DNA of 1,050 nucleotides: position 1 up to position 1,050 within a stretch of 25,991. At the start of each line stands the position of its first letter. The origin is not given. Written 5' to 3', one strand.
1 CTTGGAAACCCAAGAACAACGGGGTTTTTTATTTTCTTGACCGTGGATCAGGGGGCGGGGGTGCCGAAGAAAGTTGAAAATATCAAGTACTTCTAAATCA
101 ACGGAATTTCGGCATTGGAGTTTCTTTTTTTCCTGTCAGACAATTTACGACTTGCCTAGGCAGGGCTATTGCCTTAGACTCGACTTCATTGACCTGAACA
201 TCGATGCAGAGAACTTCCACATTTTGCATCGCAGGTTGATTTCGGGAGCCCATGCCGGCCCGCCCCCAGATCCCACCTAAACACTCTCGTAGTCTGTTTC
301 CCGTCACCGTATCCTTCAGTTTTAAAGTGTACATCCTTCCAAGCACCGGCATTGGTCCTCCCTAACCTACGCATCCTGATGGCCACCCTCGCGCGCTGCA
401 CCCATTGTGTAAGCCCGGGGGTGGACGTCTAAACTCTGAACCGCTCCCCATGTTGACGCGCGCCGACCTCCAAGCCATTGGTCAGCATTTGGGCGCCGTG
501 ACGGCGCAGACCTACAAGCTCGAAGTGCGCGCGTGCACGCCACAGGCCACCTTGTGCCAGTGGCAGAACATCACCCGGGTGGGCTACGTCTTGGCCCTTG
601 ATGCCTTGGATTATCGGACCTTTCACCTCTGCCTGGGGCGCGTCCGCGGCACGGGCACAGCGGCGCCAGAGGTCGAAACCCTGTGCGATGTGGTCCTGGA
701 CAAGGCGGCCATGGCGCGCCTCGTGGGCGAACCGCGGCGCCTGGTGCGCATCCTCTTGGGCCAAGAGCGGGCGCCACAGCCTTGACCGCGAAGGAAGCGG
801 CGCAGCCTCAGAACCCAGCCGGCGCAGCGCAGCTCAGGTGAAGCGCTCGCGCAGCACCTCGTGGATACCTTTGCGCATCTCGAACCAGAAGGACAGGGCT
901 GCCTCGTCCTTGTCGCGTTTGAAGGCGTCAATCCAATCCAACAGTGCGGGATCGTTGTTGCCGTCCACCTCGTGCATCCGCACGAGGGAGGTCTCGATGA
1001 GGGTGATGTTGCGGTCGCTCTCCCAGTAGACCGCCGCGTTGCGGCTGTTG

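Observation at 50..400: AT-rich, hairpin-dense non-coding island in a 70% GC genome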

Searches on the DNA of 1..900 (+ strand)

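Call 9: search_rna_families(source=window, start=1, end=900, threshold=evalue, max_evalue=10)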
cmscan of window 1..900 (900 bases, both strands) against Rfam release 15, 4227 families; matches with E-value up to 10: 1.
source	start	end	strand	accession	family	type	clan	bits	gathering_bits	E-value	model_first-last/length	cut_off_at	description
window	91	124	+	RF01345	CRISPR-DR35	Gene; CRISPR;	-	17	35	2.9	1-36/36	no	CRISPR RNA direct repeat element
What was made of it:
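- On Any Rfam RNA family (riboswitch, leader, sRNA, tmRNA, RNase P, SRP, 6S): Over 1-900 at E<=10 the only hit is CRISPR-DR35 at 17 bits against a gathering score of 35 (call 9).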

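Call 44: search_dna_similar(query=window:53-449:+, collection=plasmids, mode=distant, max_evalue=1, max_rows=10)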
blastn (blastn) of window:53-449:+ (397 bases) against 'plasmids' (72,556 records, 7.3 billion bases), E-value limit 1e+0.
No match.

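Call 45: search_dna_similar(query=window:53-449:+, collection=phages, mode=distant, max_evalue=1, max_rows=10)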
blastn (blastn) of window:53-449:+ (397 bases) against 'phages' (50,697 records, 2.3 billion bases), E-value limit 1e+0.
No match.

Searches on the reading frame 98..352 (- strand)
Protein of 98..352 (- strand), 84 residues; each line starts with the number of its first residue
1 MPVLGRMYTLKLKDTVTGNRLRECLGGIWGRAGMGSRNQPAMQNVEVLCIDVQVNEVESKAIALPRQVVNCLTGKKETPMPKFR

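Call 10: search_protein_families(library=pfam, proteins=[window:98-352:-], max_evalue=1)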
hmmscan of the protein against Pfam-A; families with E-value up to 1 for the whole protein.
window:98-352:- (84 aa): 0 families

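Call 13: find_encoding_contigs(protein=window:98-352:-, flank=10000, max_places=6)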
Protein window:98-352:- (84 aa): 9 contigs read that carry it; 6 places shown.
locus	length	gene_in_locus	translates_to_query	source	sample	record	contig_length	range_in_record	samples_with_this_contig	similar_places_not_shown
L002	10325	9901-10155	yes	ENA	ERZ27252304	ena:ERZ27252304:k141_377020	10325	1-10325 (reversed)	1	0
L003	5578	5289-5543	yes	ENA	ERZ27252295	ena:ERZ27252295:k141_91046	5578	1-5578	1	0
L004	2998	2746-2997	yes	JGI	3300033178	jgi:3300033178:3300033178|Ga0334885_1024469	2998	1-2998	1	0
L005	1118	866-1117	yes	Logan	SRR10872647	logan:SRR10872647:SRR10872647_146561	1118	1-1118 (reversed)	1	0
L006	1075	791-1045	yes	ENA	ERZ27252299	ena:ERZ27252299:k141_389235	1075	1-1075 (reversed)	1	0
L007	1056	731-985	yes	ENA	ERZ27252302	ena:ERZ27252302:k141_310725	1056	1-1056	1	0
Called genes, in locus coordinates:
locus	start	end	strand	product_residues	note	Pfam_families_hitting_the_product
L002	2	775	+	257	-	?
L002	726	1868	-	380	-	-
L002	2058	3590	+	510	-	PF07690:MFS_1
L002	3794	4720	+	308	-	PF05987:DUF898, PF14018:DUF4234 (faint), PF05987:DUF898, PF20403:DUF6693 (weak), PF05987:DUF898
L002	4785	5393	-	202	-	PF05724:TPMT, PF13489:Methyltransf_23, PF05175:MTS, PF03848:TehB, PF08241:Methyltransf_11, PF08242:Methyltransf_12, PF13649:Methyltransf_25, PF13847:Methyltransf_31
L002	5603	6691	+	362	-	PF03747:ADP_ribosyl_GH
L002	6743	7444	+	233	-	PF01048:PNP_UDP_1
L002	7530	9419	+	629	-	PF02730:AFOR_N, PF01314:AFOR_C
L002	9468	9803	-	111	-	-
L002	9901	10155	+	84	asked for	-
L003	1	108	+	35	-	?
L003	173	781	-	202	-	PF05724:TPMT, PF13489:Methyltransf_23, PF05175:MTS, PF03848:TehB, PF08241:Methyltransf_11, PF08242:Methyltransf_12, PF13649:Methyltransf_25, PF13847:Methyltransf_31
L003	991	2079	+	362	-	PF03747:ADP_ribosyl_GH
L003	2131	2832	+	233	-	PF01048:PNP_UDP_1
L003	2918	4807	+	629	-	PF02730:AFOR_N, PF01314:AFOR_C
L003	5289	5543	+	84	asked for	-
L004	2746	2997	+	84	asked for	?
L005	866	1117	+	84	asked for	?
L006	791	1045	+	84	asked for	-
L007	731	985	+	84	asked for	-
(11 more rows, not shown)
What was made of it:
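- Three independent pipelines call it (call 13).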

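Call 16: find_homologous_proteins(query=window:98-352:-, max_evalue=10)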
Query window:98-352:- (84 aa): 1 proteins with E <= 10 among 1 candidates.
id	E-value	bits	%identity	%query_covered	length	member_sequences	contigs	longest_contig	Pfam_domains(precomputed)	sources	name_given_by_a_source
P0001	1.4e-49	183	100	100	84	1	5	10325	-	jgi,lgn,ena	-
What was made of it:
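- Tried and rejected: Homologues of ORF84: only itself in the 5.8e9-sequence word-indexed search (call 16).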

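Call 28: search_protein_families(library=ncbifam, proteins=[window:98-352:-], max_evalue=10)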
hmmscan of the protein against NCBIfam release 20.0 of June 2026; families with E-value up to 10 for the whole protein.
window:98-352:- (84 aa): 0 families

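Call 29: search_protein_families(library=phrogs, proteins=[window:98-352:-], max_evalue=1)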
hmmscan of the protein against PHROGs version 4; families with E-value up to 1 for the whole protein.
window:98-352:- (84 aa): 0 families

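Call 35: search_protein_representatives(protein=window:98-352:-)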
Query: 84 residues. Proteins with E-value up to 0.001 (for the whole library): 3; up to 1e-10: 1; up to 1e-30: 1. The best 3 are listed.
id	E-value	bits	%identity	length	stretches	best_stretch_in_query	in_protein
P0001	4.5e-50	183.2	100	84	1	1-84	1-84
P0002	5.4e-04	36.4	23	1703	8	29-71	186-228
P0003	6.1e-04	36.2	41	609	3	12-52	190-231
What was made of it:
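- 98..352 (-): ORF84: ATG at 352-350, TGA at 100-98, 84 codons, GC 0.49, GC3 0.49. It is an orphan with no homologue anywhere. Only itself is found among 5.8e9 and 1.84e9 proteins (calls 16, 35).
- ORF84 has no homologue at all (calls 16, 35), so there is no evolutionary evidence that it is translated.
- Tried and rejected: In the full phmmer search against 1.84e9 representatives (call 35), the only other hits were two repeat-protein matches at E about 5e-4.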

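Call 62: predict_structure(protein=window:98-352:-)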
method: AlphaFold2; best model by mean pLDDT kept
length: 84 residues; sequences in the alignment: 1
mean_pLDDT: 48.3   pTM: 0.32
mean pLDDT of the five models: 48.3, 44.8, 44.8, 44.5, 41.2
residues with pLDDT >= 90: 0; 70-90: 0; 50-70: 33; < 50: 51
segments of 3 or more residues with pLDDT < 50: 1-7, 11-15, 32-61, 77-84
pLDDT, mean of each block of 10 residues (from residue 1): 44 50 61 44 41 40 58 54 37
secondary structure, 60 per line:
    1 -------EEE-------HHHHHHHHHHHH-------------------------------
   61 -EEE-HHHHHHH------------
elements in order: E8-10 H18-29 E62-64 H66-72
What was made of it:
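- The AlphaFold single-sequence model is poor, pLDDT 48 (call 62).
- Tried and rejected: AlphaFold on ORF84 gave pLDDT 48 (call 62).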

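Call 78: search_solved_structures(query=window:98-352:-, max_evalue=10)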
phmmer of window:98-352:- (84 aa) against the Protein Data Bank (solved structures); distinct sequences matched with E-value up to 10: 1.
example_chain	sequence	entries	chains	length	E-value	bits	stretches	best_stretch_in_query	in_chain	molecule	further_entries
8t1i_B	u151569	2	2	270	1.3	12.8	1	17-49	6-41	Mediator of RNA polymerase II transcription subunit 4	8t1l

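Call 80: search_protein_families(library=padloc, proteins=[window:98-352:-], max_evalue=1)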
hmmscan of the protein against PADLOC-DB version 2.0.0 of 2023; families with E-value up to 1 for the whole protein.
window:98-352:- (84 aa): 0 families
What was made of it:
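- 98..352 (-): Pfam, NCBIfam, PHROGs, PADLOC and PDB give nothing (calls 10, 28, 29, 78, 80).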

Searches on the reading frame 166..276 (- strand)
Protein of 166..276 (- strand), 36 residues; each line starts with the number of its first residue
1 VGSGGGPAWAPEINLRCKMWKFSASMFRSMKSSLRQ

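Call 58: search_protein_families(library=pfam, proteins=[window:166-276:-], max_evalue=1)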
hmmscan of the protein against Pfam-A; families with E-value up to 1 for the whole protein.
window:166-276:- (36 aa): 0 families

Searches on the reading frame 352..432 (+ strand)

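Call 58: search_protein_families(library=pfam, proteins=[window:352-432:+], max_evalue=1)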
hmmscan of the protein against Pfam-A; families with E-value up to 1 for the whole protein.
window:352-432:+ (26 aa): 1 family
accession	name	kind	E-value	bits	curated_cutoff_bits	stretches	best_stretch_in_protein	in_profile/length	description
PF12551.13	PHBC_N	-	0.24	11.7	25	1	7-22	8-23/43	Poly-beta-hydroxybutyrate polymerase N terminal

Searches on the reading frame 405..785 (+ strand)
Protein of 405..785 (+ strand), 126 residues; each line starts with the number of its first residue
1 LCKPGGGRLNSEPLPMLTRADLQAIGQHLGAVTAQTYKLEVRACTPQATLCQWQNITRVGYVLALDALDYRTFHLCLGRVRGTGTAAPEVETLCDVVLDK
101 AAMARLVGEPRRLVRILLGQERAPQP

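Call 10: search_protein_families(library=pfam, proteins=[window:450-785:+], max_evalue=1)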
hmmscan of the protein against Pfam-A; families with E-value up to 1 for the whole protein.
window:450-785:+ (111 aa): 0 families

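Call 28: search_protein_families(library=ncbifam, proteins=[window:450-785:+], max_evalue=10)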
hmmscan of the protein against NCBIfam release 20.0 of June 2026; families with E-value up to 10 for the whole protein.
window:450-785:+ (111 aa): 0 families

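Call 29: search_protein_families(library=phrogs, proteins=[window:450-785:+], max_evalue=1)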
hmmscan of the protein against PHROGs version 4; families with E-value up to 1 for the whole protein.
window:450-785:+ (111 aa): 0 families

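Call 36: find_homologous_proteins(query=window:450-785:+, max_evalue=1)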
Query window:450-785:+ (111 aa): 1 proteins with E <= 1 among 11 candidates.
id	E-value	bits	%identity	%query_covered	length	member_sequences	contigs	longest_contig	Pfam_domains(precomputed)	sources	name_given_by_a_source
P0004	1.0e-66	240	100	100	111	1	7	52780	-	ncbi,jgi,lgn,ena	-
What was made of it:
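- Tried and rejected: Homologues of the 111-aa protein: only itself (call 36).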

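Call 37: find_encoding_contigs(protein=window:450-785:+, flank=10000, max_places=10)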
Protein window:450-785:+ (111 aa): 13 contigs read that carry it; 10 places shown.
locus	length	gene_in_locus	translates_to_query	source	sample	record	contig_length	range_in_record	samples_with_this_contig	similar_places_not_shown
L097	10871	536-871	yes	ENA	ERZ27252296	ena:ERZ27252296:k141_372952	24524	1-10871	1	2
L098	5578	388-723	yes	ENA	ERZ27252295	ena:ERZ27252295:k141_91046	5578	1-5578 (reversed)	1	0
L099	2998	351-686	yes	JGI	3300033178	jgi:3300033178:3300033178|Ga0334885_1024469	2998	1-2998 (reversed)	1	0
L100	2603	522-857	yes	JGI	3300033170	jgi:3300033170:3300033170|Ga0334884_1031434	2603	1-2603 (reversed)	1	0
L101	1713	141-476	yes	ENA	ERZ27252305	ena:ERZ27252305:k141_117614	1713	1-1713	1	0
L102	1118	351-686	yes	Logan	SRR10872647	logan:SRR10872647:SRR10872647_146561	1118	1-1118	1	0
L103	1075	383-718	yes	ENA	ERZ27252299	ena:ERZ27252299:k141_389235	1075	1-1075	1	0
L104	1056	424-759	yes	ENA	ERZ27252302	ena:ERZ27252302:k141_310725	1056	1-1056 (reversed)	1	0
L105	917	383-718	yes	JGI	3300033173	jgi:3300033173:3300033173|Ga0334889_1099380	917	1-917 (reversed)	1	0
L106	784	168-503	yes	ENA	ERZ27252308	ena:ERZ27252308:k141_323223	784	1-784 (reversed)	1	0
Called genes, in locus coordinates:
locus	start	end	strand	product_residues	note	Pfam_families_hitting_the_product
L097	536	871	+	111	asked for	-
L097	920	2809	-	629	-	PF02730:AFOR_N, PF01314:AFOR_C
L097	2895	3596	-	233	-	PF01048:PNP_UDP_1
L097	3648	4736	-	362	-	PF03747:ADP_ribosyl_GH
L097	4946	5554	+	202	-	PF05724:TPMT, PF13489:Methyltransf_23, PF05175:MTS, PF03848:TehB, PF08241:Methyltransf_11, PF08242:Methyltransf_12, PF13649:Methyltransf_25, PF13847:Methyltransf_31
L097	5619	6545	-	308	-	PF05987:DUF898, PF14018:DUF4234 (faint), PF05987:DUF898, PF20403:DUF6693 (weak), PF05987:DUF898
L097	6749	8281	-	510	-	PF07690:MFS_1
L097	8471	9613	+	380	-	-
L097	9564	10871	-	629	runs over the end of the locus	PF10462:Peptidase_M66 (faint), PF13582:Reprolysin_3 (faint), PF13688:Reprolysin_5 (faint), PF00413:Peptidase_M10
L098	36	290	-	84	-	-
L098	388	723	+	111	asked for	-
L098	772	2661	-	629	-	PF02730:AFOR_N, PF01314:AFOR_C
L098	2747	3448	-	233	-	PF01048:PNP_UDP_1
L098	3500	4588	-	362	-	PF03747:ADP_ribosyl_GH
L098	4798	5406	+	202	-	PF05724:TPMT, PF13489:Methyltransf_23, PF05175:MTS, PF03848:TehB, PF08241:Methyltransf_11, PF08242:Methyltransf_12, PF13649:Methyltransf_25, PF13847:Methyltransf_31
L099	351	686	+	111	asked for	-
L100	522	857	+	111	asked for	-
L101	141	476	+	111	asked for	-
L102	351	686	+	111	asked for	-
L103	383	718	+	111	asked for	-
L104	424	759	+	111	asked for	-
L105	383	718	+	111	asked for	-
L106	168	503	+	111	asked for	-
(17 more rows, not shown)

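Call 40: list_cluster_members(proteins=[window:450-785:+, window:98-352:-, window:834-2723:-])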
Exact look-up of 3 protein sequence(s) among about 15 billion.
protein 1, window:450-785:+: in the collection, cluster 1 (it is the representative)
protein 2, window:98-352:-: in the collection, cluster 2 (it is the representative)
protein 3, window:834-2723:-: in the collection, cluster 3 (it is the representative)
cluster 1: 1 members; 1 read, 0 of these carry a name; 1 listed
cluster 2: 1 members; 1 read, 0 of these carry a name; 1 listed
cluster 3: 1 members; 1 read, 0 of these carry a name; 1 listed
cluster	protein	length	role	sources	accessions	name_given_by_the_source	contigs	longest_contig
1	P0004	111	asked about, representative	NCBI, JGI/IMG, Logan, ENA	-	-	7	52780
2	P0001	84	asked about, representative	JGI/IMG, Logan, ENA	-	-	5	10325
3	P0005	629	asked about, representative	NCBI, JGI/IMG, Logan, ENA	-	-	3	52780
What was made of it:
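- The NCBI annotation does not call it (call 40). The NCBI annotation omits ORF84 (call 40).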

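Call 58: search_protein_families(library=pfam, proteins=[window:405-785:+], max_evalue=1)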
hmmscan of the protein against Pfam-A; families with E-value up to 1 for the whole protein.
window:405-785:+ (126 aa): 0 families

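Call 79: search_solved_structures(query=window:450-785:+, max_evalue=10)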
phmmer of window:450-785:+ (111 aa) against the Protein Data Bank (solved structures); distinct sequences matched with E-value up to 10: 2.
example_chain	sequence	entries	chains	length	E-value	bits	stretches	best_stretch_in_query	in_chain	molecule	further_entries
3tkt_A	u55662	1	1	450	1.1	13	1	61-104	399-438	Cytochrome P450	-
8pr7_B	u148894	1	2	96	1.7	12.3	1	14-49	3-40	Monobody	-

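Call 80: search_protein_families(library=padloc, proteins=[window:450-785:+], max_evalue=1)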
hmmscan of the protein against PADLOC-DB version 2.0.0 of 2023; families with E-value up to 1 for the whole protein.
window:450-785:+ (111 aa): 0 families
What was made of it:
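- Tried and rejected: Pfam, NCBIfam, PHROGs, PADLOC and PDB on ORF84, the 111-aa protein and all small ORFs of 53-543 gave nothing (calls 10, 28, 29, 58, 78-80).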
